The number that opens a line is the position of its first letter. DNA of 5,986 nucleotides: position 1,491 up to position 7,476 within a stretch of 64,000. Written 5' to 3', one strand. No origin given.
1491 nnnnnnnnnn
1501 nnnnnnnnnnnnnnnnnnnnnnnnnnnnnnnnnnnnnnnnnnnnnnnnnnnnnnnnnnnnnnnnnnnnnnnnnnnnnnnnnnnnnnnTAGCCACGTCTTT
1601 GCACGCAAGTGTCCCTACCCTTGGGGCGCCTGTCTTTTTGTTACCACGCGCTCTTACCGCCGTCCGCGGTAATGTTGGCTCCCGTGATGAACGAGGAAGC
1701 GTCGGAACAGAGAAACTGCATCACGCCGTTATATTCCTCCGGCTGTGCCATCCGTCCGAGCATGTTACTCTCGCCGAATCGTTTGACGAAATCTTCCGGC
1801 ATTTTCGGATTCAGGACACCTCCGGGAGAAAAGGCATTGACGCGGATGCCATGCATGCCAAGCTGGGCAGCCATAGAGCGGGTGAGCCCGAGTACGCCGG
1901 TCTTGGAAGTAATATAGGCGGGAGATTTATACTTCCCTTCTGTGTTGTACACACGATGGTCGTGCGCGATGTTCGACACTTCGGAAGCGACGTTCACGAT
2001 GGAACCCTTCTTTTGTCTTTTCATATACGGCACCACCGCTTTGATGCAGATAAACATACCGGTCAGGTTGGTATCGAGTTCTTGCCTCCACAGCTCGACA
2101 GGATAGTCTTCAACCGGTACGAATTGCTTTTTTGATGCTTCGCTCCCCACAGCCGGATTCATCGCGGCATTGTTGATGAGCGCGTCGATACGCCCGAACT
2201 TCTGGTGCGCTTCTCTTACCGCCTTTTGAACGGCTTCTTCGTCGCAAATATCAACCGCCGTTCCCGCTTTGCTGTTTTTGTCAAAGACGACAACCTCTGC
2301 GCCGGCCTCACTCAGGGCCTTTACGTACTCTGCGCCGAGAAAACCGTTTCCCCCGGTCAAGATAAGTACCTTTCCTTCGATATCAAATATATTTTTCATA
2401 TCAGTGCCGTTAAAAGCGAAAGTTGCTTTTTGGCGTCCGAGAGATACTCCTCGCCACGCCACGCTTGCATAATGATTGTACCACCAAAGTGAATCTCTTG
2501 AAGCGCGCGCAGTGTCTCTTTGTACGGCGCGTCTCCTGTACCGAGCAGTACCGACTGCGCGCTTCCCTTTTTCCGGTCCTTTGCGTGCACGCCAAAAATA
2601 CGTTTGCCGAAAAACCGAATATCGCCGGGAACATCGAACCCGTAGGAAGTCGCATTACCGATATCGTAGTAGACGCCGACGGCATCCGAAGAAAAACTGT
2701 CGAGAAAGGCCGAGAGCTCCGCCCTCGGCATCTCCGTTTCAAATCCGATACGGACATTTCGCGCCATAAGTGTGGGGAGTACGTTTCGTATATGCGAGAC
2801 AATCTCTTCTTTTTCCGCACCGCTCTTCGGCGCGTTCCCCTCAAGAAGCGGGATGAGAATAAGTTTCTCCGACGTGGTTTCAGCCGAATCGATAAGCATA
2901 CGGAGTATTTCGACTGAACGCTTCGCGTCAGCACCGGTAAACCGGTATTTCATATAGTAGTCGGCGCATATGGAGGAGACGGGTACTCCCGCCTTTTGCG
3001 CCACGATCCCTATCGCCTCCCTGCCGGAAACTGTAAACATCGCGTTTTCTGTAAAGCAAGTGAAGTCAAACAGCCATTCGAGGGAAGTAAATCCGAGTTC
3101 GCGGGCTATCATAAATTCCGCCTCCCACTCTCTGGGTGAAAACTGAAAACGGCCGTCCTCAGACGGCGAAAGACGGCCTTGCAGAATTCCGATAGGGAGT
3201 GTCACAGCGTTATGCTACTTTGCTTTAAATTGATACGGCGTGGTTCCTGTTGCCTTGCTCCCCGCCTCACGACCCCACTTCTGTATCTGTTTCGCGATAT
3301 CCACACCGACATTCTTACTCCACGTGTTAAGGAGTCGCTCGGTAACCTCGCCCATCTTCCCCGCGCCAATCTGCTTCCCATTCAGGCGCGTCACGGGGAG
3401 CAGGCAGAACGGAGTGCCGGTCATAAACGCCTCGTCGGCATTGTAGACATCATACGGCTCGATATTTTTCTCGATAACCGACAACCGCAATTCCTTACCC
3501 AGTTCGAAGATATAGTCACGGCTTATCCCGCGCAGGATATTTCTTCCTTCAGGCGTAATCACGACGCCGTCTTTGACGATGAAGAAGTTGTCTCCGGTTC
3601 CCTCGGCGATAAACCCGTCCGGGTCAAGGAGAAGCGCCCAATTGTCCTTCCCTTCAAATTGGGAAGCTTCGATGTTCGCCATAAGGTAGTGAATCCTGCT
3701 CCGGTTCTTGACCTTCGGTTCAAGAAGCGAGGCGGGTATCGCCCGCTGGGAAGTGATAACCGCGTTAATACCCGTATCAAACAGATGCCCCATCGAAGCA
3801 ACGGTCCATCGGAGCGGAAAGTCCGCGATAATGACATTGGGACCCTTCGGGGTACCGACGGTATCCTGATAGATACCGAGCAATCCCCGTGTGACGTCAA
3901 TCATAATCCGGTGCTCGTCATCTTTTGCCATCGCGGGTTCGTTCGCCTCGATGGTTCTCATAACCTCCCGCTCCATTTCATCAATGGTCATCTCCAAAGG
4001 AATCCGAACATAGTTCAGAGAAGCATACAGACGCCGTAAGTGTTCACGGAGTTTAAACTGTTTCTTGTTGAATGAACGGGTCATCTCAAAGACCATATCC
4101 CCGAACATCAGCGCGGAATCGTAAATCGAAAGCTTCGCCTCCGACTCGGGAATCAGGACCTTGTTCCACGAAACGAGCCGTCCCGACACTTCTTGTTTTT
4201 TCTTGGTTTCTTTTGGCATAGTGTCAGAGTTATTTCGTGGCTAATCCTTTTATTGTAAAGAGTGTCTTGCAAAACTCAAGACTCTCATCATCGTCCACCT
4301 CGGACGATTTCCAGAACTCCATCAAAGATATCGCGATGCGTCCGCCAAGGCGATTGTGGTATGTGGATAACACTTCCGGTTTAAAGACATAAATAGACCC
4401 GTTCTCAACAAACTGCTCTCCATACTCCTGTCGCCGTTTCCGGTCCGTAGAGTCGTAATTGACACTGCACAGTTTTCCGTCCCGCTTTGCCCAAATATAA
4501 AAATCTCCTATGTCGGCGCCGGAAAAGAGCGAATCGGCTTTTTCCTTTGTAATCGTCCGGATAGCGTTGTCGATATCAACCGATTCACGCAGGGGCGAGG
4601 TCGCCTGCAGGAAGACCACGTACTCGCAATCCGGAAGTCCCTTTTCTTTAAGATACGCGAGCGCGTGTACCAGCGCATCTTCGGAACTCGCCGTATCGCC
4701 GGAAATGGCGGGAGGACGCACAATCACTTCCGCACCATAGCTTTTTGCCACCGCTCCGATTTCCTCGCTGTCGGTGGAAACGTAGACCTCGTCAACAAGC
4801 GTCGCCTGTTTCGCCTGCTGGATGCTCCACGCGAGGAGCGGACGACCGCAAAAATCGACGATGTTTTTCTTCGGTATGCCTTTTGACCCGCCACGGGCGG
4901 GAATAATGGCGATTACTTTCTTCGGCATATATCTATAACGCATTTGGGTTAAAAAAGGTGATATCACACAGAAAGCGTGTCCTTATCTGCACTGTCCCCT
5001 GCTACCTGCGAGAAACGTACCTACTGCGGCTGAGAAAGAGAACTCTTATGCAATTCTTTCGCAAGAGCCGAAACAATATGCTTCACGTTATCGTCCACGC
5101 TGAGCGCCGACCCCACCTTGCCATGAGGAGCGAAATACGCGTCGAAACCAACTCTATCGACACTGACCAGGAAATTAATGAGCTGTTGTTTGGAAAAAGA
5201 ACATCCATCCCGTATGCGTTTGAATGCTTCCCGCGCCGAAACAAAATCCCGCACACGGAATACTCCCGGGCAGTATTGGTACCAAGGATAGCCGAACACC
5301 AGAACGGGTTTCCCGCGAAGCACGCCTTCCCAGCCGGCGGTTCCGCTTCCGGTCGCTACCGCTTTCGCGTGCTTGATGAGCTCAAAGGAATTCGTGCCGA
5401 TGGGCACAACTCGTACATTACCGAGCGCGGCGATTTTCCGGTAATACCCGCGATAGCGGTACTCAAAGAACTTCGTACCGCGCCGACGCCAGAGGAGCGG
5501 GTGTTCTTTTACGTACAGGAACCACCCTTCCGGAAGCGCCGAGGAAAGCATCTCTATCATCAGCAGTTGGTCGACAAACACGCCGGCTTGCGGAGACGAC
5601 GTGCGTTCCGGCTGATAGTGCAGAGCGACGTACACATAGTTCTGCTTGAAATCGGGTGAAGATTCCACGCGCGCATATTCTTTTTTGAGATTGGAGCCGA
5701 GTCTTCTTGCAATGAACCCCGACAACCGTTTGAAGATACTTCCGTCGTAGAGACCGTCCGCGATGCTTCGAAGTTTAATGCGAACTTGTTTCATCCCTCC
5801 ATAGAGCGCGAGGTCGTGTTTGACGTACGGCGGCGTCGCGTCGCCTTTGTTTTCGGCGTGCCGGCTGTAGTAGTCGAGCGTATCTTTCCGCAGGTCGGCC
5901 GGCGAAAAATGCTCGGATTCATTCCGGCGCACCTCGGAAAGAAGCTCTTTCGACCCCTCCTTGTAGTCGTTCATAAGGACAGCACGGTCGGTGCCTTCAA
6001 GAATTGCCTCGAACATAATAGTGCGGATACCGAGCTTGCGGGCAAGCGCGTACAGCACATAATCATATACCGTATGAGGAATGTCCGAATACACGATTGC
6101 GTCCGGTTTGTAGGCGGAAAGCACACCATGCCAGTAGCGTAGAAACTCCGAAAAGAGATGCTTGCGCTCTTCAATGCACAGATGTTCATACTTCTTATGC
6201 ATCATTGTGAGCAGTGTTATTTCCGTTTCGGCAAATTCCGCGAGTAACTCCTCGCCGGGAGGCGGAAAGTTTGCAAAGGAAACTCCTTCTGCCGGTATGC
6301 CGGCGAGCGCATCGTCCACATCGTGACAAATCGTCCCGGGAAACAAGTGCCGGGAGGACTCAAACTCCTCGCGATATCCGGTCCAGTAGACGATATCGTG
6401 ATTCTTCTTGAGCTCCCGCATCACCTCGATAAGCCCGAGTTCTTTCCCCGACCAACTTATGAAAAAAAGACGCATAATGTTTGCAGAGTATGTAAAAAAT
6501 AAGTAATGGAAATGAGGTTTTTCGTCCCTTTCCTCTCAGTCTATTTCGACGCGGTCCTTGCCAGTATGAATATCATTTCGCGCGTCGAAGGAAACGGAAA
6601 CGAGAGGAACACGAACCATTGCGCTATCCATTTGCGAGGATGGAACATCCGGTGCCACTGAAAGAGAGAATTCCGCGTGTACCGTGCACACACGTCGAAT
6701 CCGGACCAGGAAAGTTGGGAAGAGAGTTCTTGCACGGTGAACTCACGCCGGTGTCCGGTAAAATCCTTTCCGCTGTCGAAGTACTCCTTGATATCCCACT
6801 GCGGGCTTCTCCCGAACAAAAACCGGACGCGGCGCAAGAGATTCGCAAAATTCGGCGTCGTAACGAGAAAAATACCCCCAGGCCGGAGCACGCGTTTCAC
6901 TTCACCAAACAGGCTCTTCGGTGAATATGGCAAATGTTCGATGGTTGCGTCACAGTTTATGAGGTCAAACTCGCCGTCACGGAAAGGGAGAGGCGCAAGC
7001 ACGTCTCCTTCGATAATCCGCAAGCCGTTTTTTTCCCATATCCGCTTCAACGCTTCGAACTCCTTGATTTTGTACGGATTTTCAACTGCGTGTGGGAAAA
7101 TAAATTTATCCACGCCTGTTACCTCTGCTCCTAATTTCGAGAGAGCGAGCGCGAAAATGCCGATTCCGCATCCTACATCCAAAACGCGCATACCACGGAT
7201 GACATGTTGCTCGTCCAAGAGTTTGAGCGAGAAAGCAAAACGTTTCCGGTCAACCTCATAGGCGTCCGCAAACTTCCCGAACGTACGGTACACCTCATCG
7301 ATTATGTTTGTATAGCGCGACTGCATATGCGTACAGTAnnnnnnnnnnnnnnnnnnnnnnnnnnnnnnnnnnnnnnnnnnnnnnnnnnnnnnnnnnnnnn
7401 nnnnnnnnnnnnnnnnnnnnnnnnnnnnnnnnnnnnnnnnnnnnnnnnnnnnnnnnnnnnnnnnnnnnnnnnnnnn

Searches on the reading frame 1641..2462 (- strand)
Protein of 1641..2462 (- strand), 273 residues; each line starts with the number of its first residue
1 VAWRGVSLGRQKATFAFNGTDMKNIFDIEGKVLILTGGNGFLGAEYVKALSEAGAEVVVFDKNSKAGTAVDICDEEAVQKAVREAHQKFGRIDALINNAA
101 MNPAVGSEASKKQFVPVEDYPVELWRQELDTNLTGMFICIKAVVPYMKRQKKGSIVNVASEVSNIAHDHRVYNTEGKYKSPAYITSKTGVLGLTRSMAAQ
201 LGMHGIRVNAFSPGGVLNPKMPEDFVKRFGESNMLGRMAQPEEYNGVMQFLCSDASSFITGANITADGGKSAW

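Call 67: search_protein_families(library=pfam, proteins=[window:1641-2462:-], max_evalue=0.001)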
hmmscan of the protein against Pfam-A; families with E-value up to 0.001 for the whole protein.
window:1641-2462:- (273 aa): 5 families
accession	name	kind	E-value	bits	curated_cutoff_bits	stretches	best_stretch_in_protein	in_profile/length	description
PF13561.12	adh_short_C2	-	2.3e-44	152.2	27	1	43-269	9-234/236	Enoyl-(Acyl carrier protein) reductase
PF00106.31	adh_short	-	2.1e-38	132.2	26.6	1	31-219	1-184/195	short chain dehydrogenase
PF01370.27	Epimerase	-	6.2e-09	36.1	20.9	1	34-110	2-82/240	NAD dependent epimerase/dehydratase family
PF04321.23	RmlD_sub_bind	-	3.1e-06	26.9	27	1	33-110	3-70/287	RmlD substrate binding domain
PF08659.16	KR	-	0.00018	22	22.6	0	33-60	3-30/180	KR domain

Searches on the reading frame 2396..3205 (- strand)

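Call 67: search_protein_families(library=pfam, proteins=[window:2396-3205:-], max_evalue=0.001)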
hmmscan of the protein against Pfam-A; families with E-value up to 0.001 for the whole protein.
window:2396-3205:- (269 aa): 1 family
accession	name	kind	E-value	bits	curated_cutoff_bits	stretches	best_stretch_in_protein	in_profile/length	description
PF01261.30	AP_endonuc_2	-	5.6e-23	82.3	31.1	1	33-258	3-239/249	Xylose isomerase-like TIM barrel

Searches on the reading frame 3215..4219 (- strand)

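Call 67: search_protein_families(library=pfam, proteins=[window:3215-4219:-], max_evalue=0.001)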
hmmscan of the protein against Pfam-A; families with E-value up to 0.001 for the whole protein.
window:3215-4219:- (334 aa): 1 family
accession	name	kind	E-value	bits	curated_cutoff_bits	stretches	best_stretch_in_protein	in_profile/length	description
PF01063.24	Aminotran_4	-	8e-47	160.4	28.5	1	43-278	2-222/223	Amino-transferase class IV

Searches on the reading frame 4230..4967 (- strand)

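Call 67: search_protein_families(library=pfam, proteins=[window:4230-4967:-], max_evalue=0.001)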
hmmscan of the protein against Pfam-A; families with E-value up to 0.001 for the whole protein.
window:4230-4967:- (245 aa): 2 families
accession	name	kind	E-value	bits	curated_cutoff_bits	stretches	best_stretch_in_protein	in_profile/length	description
PF02348.25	CTP_transf_3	-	9.2e-31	107.8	22.6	1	19-155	1-121/217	Cytidylyltransferase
PF12804.13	NTP_transf_3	-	2.1e-06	28.4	27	1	33-102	15-83/160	MobA-like NTP transferase domain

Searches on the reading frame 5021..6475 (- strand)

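Call 67: search_protein_families(library=pfam, proteins=[window:5021-6475:-], max_evalue=0.001)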
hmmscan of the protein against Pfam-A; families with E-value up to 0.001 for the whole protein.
window:5021-6475:- (484 aa): 1 family
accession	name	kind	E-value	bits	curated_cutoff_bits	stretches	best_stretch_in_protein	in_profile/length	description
PF05159.20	Capsule_synth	-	2e-08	34.5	20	1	308-405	175-271/310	Capsule polysaccharide biosynthesis protein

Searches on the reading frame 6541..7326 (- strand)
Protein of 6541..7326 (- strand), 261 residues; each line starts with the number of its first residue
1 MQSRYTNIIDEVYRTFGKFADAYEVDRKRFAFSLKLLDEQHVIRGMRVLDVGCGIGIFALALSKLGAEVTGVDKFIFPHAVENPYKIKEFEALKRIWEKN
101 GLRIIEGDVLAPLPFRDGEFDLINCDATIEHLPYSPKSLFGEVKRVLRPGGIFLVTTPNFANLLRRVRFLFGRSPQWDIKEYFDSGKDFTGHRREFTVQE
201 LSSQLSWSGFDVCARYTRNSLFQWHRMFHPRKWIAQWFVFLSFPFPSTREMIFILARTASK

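Call 67: search_protein_families(library=pfam, proteins=[window:6541-7326:-], max_evalue=0.001)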
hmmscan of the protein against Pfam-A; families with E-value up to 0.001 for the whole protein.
window:6541-7326:- (261 aa): 12 families
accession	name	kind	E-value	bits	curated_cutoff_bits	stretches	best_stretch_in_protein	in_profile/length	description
PF08241.18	Methyltransf_11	-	3.4e-18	66.5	21.2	1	49-155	1-95/95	Methyltransferase domain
PF13489.12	Methyltransf_23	-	4.5e-18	65.9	27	1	43-212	21-161/164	Methyltransferase domain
PF13847.12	Methyltransf_31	-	2e-15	57.2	27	1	45-162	4-117/145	Methyltransferase domain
PF13649.12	Methyltransf_25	-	1.8e-14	54.6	27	1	48-151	1-97/97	Methyltransferase domain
PF08242.18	Methyltransf_12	-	2.1e-08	35.2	30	1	49-153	1-98/98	Methyltransferase domain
PF01209.24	Ubie_methyltran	-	3.4e-06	27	20.1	1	6-155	10-151/233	ubiE/COQ5 methyltransferase family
PF06325.19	PrmA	-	5e-06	26.7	22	1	32-73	150-191/296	Ribosomal protein L11 methyltransferase (PrmA)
PF03848.20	TehB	-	2.8e-05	24.1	20.4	1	35-96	21-80/193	Tellurite resistance protein TehB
PF03141.22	Methyltransf_29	-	0.00011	21.4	23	1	47-160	120-222/506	Putative S-adenosyl-L-methionine-dependent methyltransferase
PF07021.18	MetW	-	0.00019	21.6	21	0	41-177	10-130/193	Methionine biosynthesis protein MetW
PF02353.26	CMAS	-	0.00045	20.1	27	0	36-73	54-92/273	Mycolic acid cyclopropane synthetase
PF05175.20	MTS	-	0.00048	20.3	23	0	37-164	27-147/170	Methyltransferase small domain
